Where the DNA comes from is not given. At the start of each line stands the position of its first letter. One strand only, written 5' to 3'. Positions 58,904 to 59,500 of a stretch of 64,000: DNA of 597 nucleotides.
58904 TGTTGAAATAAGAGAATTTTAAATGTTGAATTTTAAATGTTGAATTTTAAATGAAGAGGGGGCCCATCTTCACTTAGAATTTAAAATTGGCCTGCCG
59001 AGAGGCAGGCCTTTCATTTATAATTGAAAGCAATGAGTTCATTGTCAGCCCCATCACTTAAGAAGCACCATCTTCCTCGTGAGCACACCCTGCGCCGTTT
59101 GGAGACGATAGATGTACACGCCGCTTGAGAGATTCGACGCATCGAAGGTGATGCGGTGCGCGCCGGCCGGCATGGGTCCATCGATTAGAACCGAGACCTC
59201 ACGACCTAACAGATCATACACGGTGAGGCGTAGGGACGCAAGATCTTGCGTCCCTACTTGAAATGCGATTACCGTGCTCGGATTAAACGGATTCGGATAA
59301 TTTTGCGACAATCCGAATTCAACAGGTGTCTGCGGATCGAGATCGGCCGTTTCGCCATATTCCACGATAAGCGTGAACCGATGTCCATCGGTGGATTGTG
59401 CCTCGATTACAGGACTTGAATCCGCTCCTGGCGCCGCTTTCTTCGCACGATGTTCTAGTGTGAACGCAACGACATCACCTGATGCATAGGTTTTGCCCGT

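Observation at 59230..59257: Perfect 28-bp palindrome embedded in the T9SS sorting-domain coding sequence, conserved in both paralogs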

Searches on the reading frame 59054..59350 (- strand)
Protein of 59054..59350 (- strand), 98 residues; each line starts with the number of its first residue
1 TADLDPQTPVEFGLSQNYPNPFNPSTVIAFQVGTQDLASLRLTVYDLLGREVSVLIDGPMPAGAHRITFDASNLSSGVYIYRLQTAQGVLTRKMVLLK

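Call 12: search_protein_families(library=ncbifam, proteins=[window:59054-59350:-], max_evalue=0.01)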
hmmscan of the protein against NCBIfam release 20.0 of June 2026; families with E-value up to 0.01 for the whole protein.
window:59054-59350:- (98 aa): 4 families
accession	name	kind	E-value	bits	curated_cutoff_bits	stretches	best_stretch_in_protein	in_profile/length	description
TIGR04183.1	Por_Secre_tail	domain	5e-13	48.8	23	1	18-95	2-70/72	T9SS type A sorting domain-containing protein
NF038113.1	T9SSA_dep_M36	equivalog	5.5e-08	31.4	885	1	16-95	794-867/869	T9SS-dependent M36 family metallopeptidase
NF052323.1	T9SSA_dep_M6i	equivalog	2e-06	26.1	600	1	17-94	960-1036/1043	T9SS-dependent M6-like inactivated metalloprotease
NF033707.1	T9SS_sortase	equivalog_domain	0.00027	18.7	420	1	16-85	1000-1077/1095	type IX secretion system sortase PorU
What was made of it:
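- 59054..59308 (-): Coding sequence of the T9SS type A sorting domain (CTD) of gene B. The palindrome lies in the loop between the first two long strands. TIGR04183 E 5e-13 (call 12).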

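Call 47: search_protein_representatives(protein=window:59057-59320:-)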
Query: 88 residues. Proteins with E-value up to 0.001 (for the whole library): 271361; up to 1e-10: 116209; up to 1e-30: 6. The best 150 are listed.
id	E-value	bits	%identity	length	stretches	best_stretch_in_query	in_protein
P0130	2.3e-48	177.3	100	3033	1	1-88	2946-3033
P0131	1.1e-37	143.4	46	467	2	2-88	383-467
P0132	1.1e-33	130.6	76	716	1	4-88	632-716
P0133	1.3e-33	130.4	62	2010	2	2-88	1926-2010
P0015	1.1e-31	124.3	74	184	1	2-88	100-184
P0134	5.9e-31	121.9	74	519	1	4-88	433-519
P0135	1.4e-29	117.5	69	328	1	2-88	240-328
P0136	2.5e-29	116.8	59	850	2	3-88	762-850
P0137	3.0e-29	116.5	69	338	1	4-88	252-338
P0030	5.3e-29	115.7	70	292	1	3-88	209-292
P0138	2.5e-28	113.5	67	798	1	2-88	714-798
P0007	4.4e-28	112.8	68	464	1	2-88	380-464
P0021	5.9e-28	112.4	67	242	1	1-88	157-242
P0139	6.3e-28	112.3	70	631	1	6-88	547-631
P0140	6.7e-28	112.2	67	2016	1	1-88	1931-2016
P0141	9.5e-28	111.7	65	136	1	3-88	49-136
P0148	9.2e-27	108.6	69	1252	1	6-88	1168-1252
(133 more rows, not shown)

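Call 50: list_cluster_members(proteins=[P0130, P0132, P0134, P0135, P0136, P0137, P0139, P0141, P0148])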
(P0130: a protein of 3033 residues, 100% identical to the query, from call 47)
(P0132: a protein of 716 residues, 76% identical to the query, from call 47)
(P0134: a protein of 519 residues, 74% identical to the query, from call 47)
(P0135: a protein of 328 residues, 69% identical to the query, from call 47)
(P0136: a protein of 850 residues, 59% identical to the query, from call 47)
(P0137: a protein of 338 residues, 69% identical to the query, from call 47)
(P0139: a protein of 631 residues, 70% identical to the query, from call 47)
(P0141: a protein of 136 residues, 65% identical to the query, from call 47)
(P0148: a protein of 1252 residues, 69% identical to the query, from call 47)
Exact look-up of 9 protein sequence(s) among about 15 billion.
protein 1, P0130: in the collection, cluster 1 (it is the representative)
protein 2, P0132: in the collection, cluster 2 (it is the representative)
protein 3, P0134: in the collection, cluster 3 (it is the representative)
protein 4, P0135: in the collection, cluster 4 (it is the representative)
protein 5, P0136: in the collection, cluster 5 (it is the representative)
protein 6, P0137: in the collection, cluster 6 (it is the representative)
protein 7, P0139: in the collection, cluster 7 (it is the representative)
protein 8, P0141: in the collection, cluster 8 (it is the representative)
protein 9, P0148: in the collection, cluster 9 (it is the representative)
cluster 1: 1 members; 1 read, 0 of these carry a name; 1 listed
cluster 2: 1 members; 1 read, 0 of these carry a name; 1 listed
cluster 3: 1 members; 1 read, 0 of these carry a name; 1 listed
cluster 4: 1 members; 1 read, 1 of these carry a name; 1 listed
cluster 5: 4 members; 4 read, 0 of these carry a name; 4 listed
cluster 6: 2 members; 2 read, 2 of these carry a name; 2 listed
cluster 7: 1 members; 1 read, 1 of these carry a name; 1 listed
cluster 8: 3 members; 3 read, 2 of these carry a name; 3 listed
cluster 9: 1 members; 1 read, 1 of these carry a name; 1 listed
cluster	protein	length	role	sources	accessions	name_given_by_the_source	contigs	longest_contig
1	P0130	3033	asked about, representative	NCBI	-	-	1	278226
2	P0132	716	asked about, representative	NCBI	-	-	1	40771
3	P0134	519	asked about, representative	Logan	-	-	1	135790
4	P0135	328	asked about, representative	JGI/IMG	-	hypothetical protein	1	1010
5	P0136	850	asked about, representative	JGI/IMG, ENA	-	-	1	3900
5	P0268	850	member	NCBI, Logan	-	-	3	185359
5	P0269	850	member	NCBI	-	-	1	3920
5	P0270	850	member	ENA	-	-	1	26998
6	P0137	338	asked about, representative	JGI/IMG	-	hypothetical protein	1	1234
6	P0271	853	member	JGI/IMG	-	hypothetical protein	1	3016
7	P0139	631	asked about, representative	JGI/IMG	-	hypothetical protein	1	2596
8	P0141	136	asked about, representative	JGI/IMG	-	hypothetical protein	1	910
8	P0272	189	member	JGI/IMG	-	hypothetical protein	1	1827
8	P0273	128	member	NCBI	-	-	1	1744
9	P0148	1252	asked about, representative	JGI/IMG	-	hypothetical protein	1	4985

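Call 61: predict_structure(alignment_id=A3)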
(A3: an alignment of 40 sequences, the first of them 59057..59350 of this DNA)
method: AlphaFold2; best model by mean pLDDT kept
length: 98 residues; sequences in the alignment: 40
mean_pLDDT: 80.3   pTM: 0.68
mean pLDDT of the five models: 80.3, 79.9, 79.9, 79.6, 79.2
residues with pLDDT >= 90: 40; 70-90: 35; 50-70: 13; < 50: 10
segments of 3 or more residues with pLDDT < 50: 1-5
pLDDT, mean of each block of 10 residues (from residue 1): 49 53 74 81 95 93 90 91 91 87
secondary structure, 60 per line:
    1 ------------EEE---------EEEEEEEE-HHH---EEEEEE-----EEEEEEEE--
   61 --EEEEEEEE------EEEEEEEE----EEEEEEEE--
elements in order: E13-15 E25-32 E40-45 E51-58 E63-70 E77-84 E89-96
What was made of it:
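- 59054..59308 (-): In the AlphaFold2 model (pLDDT 80), strand 25-32, loop 33-39 and strand 40-45 map the peptide V32-L40 (call 61).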

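Call 64: find_encoding_contigs(protein=P0130, flank=10000, max_places=5)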
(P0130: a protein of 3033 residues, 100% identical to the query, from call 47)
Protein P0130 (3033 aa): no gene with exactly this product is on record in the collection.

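Call 66: find_encoding_contigs(protein=P0268, flank=4000, max_places=3)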
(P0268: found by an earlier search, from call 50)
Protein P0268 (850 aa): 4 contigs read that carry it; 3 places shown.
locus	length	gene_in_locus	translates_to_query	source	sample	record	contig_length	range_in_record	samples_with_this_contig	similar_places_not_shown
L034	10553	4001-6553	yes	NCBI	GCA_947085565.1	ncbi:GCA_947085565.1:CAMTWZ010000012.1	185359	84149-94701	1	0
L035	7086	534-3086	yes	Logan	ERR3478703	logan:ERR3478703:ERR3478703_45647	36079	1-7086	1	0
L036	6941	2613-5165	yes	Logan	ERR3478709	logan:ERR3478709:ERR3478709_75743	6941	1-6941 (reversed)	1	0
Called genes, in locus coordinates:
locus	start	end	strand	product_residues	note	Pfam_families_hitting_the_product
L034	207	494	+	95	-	PF00166:Cpn10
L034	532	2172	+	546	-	PF00118:Cpn60_TCP1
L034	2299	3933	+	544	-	-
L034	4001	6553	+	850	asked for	PF13688:Reprolysin_5, PF13582:Reprolysin_3, PF13583:Reprolysin_4 (weak), PF18962:Por_Secre_tail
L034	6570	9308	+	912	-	PF05170:AsmA, PF05359:DUF748, PF13116:YhdP (faint)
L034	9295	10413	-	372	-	-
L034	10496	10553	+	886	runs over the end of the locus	PF17967:Pullulanase_N2, PF02922:CBM_48 (weak), PF11852:Pullul_strch_C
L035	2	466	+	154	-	?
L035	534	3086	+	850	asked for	PF13688:Reprolysin_5, PF13582:Reprolysin_3, PF13583:Reprolysin_4 (weak), PF18962:Por_Secre_tail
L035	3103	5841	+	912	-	PF05170:AsmA, PF05359:DUF748, PF13116:YhdP (faint)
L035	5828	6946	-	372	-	-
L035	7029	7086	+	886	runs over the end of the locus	PF17967:Pullulanase_N2, PF02922:CBM_48 (weak), PF11852:Pullul_strch_C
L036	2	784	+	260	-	?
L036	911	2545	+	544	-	-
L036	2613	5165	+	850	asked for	PF13688:Reprolysin_5, PF13582:Reprolysin_3, PF13583:Reprolysin_4 (weak), PF18962:Por_Secre_tail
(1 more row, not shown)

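Call 77: find_encoding_contigs(protein=P0138, flank=2000, max_places=3)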
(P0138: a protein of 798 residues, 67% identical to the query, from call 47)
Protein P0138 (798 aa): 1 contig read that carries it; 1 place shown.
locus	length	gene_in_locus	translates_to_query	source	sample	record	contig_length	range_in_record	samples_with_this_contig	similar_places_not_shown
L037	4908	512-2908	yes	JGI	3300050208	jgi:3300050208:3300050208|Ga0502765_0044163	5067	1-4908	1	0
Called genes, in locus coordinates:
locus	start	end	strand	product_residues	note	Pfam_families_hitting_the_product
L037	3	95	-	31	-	?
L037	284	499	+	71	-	PF28310:PID_CTERM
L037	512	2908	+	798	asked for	PF18962:Por_Secre_tail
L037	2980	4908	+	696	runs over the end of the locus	?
